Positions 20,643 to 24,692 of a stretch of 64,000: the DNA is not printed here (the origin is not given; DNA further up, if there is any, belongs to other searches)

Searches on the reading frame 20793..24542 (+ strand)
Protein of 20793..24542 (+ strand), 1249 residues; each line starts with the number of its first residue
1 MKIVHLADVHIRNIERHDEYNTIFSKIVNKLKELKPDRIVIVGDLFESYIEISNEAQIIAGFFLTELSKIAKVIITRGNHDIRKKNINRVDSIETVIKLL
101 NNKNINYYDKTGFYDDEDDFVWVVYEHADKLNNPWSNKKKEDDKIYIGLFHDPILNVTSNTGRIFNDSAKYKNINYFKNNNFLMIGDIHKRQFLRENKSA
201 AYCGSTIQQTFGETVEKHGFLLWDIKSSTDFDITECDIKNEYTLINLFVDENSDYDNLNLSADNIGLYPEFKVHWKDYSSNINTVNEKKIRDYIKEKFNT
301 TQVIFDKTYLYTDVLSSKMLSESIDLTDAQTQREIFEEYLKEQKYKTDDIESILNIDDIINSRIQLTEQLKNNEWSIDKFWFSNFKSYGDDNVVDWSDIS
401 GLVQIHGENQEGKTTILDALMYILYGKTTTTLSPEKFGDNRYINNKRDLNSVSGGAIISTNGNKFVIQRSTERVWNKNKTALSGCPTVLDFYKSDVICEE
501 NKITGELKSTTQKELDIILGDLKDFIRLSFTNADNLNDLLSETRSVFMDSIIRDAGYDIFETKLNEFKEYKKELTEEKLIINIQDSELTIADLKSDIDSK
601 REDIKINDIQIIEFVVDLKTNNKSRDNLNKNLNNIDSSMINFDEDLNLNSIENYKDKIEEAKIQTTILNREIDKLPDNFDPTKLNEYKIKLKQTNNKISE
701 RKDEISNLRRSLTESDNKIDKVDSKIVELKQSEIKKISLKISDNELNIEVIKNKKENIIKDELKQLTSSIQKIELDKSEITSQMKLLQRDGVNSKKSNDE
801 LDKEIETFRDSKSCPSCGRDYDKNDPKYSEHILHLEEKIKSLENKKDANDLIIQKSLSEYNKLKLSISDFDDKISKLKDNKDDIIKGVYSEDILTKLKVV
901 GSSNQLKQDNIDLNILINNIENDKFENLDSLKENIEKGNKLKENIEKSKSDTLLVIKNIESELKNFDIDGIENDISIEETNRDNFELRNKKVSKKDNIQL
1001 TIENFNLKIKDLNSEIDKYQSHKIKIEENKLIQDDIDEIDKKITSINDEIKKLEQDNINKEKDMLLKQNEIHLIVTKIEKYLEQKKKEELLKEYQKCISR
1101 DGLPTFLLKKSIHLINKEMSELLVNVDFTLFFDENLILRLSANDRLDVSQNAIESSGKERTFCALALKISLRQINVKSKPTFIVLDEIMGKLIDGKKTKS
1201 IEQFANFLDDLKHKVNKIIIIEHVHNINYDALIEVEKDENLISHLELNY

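Call 11: search_dna_similar(query=window:20793-24542:+, collection=phages, mode=protein, max_rows=15)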
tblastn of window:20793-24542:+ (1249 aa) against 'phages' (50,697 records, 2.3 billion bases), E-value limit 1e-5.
Records with a match: 9; places in all: 9; records where one place covers at least 80% of the query: 0.
Best place of each record, by identity: <60% 9.
By first word of the organism name: uncultured 3; Tenacibaculum 3; Sphingomonas 2; Microcystis 1.
By host as written in the record: - 3; Tenacibaculum maritimum 3; Sphingomonas paucimobilis, Felix d'Herelle Reference Center for Phages host ... 2; Microcystis elabens 1.
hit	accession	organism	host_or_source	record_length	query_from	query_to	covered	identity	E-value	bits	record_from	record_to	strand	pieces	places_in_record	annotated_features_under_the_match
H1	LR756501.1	uncultured phage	metagenomic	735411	3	726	58%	42.5%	8e-158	531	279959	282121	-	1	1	record has no annotation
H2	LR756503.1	uncultured phage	metagenomic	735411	3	726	58%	42.5%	8e-158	531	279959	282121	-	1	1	record has no annotation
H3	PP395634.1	Microcystis phage Mel-JY01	Microcystis elabens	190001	3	526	42%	30.1%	7e-44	181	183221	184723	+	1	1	AAA domain containing protein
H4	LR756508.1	uncultured phage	metagenomic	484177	2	560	44%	25.8%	2e-19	170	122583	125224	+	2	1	record has no annotation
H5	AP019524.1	Tenacibaculum phage PTm1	Tenacibaculum maritimum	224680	1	565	45%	24.2%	1e-25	121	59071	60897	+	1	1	DNA repair exonuclease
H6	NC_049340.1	Tenacibaculum phage PTm1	Tenacibaculum maritimum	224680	1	565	45%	24.2%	1e-25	121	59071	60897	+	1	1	metallo-phosphoesterase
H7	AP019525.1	Tenacibaculum phage PTm5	Tenacibaculum maritimum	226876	1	565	45%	24.2%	1e-25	121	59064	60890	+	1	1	DNA repair exonuclease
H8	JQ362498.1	Sphingomonas phage PAU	Sphingomonas paucimobilis, Felix ...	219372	1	561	45%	23.8%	6e-25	119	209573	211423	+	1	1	288: gp288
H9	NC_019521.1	Sphingomonas phage PAU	Sphingomonas paucimobilis, Felix ...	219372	1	561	45%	23.8%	6e-25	119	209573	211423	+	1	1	288: metallo-phosphoesterase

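Call 13: search_protein_families(library=pfam, proteins=[window:20793-24542:+], max_evalue=0.01)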
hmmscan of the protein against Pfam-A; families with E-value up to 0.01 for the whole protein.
window:20793-24542:+ (1249 aa): 6 families
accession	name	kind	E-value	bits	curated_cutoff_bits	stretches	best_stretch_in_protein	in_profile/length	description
PF00149.33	Metallophos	-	3e-10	41.3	21.5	1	1-189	1-189/191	Calcineurin-like phosphoesterase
PF13476.12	AAA_23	-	1.1e-07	33.1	27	1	383-705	5-200/201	AAA domain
PF12850.12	Metallophos_2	-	9.4e-06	26.2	27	1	1-127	1-90/154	Calcineurin-like phosphoesterase superfamily domain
PF13555.12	AAA_29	-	0.00017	21.7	27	1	399-429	21-51/61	P-loop containing region of AAA domain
PF02463.25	SMC_N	-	0.00048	20.1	40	1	377-439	2-63/220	RecF/RecN/SMC N terminal domain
PF13514.12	AAA_27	-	0.0054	16.8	22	0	389-431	12-57/206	AAA domain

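Call 27: find_related_loci(query=window:20793-24542:+, collection=viral_contigs, flank=10000)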
Query window:20793-24542:+ (1249 aa) in viral_contigs; peptide patterns used: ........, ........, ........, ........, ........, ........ (x = any residue, [..] = any of these).
16 stretches matched a pattern; 7 encode a relative of the query (tblastn E <= 1e-3); 7 distinct loci.
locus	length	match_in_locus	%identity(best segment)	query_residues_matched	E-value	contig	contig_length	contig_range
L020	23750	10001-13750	72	1-1249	0e+0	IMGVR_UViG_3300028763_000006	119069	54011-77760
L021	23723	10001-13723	64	1-1247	0e+0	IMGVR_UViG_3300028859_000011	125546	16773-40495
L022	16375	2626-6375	72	1-1249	0e+0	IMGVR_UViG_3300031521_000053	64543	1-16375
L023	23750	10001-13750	72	1-1249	0e+0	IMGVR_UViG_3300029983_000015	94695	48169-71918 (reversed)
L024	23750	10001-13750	72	1-1249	0e+0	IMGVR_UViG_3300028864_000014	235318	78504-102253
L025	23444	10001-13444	40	2-1247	0e+0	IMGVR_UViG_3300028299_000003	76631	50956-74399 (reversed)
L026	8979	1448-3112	23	379-1237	5e-6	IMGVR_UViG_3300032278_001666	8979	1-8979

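Call 41: get_annotated_region(hit=H1, flank=20000)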
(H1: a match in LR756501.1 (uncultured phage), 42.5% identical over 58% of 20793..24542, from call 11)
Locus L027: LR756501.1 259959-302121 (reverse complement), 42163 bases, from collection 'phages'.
description: uncultured phage genome assembly, chromosome: 1.
organism: uncultured phage (NCBI taxid 278008)
taxonomy: Viruses; environmental samples
host: -; source: metagenomic; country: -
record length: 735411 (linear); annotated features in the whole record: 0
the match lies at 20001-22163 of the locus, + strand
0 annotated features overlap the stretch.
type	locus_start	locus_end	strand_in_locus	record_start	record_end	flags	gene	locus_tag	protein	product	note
